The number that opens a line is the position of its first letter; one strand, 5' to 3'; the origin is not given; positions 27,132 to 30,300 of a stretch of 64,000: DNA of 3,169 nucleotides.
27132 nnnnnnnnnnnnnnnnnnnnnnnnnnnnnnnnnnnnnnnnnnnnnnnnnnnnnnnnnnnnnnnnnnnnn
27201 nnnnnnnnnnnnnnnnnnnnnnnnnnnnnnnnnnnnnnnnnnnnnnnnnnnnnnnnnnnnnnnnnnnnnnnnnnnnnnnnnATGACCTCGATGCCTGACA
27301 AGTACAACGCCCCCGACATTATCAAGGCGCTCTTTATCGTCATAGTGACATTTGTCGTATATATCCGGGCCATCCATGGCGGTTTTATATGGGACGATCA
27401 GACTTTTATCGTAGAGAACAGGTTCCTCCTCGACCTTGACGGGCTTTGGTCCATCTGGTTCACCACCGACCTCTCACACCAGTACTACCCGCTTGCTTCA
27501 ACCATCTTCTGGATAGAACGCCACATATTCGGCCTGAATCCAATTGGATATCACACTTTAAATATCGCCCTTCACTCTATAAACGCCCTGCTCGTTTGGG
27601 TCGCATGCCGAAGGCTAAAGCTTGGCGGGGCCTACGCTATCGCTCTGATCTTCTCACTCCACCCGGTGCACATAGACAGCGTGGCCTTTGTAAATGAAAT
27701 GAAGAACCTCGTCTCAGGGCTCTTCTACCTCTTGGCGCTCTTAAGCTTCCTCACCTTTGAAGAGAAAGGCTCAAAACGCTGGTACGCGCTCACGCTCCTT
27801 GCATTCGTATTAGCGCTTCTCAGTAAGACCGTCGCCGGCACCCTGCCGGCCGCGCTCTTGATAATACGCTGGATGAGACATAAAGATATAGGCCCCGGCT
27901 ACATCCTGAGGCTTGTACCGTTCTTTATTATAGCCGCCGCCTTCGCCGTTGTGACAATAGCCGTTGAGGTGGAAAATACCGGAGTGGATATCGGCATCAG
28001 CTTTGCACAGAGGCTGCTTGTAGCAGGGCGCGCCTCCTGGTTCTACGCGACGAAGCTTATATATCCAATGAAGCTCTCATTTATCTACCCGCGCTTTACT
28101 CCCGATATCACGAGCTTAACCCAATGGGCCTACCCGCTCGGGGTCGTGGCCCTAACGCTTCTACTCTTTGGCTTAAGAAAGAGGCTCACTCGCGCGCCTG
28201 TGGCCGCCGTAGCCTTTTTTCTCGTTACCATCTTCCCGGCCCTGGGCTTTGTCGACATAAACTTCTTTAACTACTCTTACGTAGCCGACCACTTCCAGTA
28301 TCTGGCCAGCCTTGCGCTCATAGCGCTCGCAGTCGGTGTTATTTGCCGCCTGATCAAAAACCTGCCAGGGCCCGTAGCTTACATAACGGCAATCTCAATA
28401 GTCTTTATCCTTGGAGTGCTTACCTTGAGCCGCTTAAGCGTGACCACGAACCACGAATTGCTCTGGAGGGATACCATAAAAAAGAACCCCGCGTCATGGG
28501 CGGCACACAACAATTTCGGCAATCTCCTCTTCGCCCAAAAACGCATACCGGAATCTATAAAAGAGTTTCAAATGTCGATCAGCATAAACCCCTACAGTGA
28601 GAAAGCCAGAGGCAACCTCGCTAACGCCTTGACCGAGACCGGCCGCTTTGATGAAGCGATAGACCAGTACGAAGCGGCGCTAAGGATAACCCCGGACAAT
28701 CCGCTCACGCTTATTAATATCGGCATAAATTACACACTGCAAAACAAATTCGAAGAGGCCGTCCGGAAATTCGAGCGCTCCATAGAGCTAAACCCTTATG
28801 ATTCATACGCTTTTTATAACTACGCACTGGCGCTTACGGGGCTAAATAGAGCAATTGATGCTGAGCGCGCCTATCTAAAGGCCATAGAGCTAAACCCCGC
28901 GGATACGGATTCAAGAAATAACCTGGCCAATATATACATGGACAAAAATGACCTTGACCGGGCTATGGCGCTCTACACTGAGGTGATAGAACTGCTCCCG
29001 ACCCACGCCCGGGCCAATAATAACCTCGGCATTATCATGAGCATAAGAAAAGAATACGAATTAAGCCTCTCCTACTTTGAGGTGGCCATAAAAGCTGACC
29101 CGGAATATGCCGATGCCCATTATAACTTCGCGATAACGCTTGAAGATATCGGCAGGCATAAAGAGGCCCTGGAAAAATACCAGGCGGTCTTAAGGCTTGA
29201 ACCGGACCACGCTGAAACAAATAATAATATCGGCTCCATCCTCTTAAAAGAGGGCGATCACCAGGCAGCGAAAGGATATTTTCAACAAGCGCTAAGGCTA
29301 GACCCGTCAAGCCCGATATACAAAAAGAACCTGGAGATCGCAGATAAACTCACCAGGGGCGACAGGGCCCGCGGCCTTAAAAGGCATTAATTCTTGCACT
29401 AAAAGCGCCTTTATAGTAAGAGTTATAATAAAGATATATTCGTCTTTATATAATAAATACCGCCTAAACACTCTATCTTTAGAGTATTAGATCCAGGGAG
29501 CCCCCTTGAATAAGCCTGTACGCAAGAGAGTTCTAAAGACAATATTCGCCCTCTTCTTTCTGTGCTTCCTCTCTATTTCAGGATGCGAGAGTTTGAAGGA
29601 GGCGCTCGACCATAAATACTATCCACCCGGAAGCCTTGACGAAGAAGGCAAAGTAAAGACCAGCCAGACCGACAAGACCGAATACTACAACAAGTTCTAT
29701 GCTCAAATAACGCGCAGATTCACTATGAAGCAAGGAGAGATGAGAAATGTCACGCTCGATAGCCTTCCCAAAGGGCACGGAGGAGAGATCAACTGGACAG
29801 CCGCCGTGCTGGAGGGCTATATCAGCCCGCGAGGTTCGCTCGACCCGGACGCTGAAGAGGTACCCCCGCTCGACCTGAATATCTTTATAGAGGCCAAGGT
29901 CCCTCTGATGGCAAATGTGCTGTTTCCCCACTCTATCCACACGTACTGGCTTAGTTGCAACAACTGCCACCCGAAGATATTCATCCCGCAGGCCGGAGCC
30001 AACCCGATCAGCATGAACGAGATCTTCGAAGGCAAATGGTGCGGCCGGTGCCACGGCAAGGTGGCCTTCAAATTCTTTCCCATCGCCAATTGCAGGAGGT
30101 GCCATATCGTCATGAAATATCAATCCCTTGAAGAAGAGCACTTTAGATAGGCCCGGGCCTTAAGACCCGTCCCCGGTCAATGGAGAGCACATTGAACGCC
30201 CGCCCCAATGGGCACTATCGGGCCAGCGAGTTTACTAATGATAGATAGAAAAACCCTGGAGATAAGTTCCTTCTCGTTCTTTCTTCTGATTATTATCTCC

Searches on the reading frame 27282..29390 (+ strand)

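Call 18: search_protein_families(library=pfam, proteins=[window:27282-29390:+])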
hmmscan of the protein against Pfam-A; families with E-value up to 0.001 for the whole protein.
window:27282-29390:+ (702 aa): 23 families
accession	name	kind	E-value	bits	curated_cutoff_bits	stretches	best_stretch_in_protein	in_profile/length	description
PF07719.23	TPR_2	-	1.1e-47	156.6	27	5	445-473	6-34/34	Tetratricopeptide repeat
PF00515.34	TPR_1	-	2.8e-43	144.5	27.8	4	645-676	2-33/34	Tetratricopeptide repeat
PF13431.12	TPR_17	-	6.2e-40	132.6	24.4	2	530-561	1-32/34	Tetratricopeptide repeat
PF13414.12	TPR_11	-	5.8e-38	128.8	26.8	3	448-481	2-35/42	TPR repeat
PF13432.12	TPR_16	-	6.4e-36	122.8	32.7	5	614-678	1-65/65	Tetratricopeptide repeat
PF13181.12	TPR_8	-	8.4e-34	113.3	25.7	3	644-676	1-33/34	Tetratricopeptide repeat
PF13424.12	TPR_12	-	4.6e-31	107.3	30.1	4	441-503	4-74/77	Tetratricopeptide repeat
PF14559.12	TPR_19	-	1.6e-25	89.6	25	3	416-474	1-59/68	Tetratricopeptide repeat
PF13176.12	TPR_7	-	3.8e-23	80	27.9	0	444-473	3-32/36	Tetratricopeptide repeat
PF13428.12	TPR_14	-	1.8e-22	78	23.5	1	446-478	7-39/44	Tetratricopeptide repeat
PF13374.12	TPR_10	-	3e-19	68.8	27.5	2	442-469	4-31/42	Tetratricopeptide repeat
PF13371.12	TPR_9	-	8.5e-18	64.6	35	1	625-679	10-64/73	Tetratricopeptide repeat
PF23914.1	TPR_CcmH_CycH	-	4.8e-13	49.7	42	2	471-575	47-154/158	Cytochrome c-type biogenesis protein H TPR domain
PF13174.12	TPR_6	-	6.4e-13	48.9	26.3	0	650-677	6-33/33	Tetratricopeptide repeat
PF03704.23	BTAD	-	1.6e-10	42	22.1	1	407-468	63-124/146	Bacterial transcriptional activator domain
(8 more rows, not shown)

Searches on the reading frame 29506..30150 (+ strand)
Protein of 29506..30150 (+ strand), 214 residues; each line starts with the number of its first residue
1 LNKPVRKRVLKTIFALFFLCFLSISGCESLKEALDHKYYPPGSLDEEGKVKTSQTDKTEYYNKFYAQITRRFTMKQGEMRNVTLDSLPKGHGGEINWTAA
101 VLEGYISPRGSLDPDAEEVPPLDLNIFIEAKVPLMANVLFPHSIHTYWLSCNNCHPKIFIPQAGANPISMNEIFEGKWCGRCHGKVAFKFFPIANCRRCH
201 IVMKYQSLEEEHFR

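Call 18: search_protein_families(library=pfam, proteins=[window:29506-30150:+])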
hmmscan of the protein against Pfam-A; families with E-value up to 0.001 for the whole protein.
window:29506-30150:+ (214 aa): 2 families
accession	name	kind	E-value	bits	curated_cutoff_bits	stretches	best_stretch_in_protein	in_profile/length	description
PF14522.11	Cytochrome_C7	-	1.3e-12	47.8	24.8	1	138-200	1-66/67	Cytochrome c7 and related cytochrome c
PF02085.21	Cytochrom_CIII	-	7.6e-05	23.4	22.9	0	132-183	15-53/101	Class III cytochrome C family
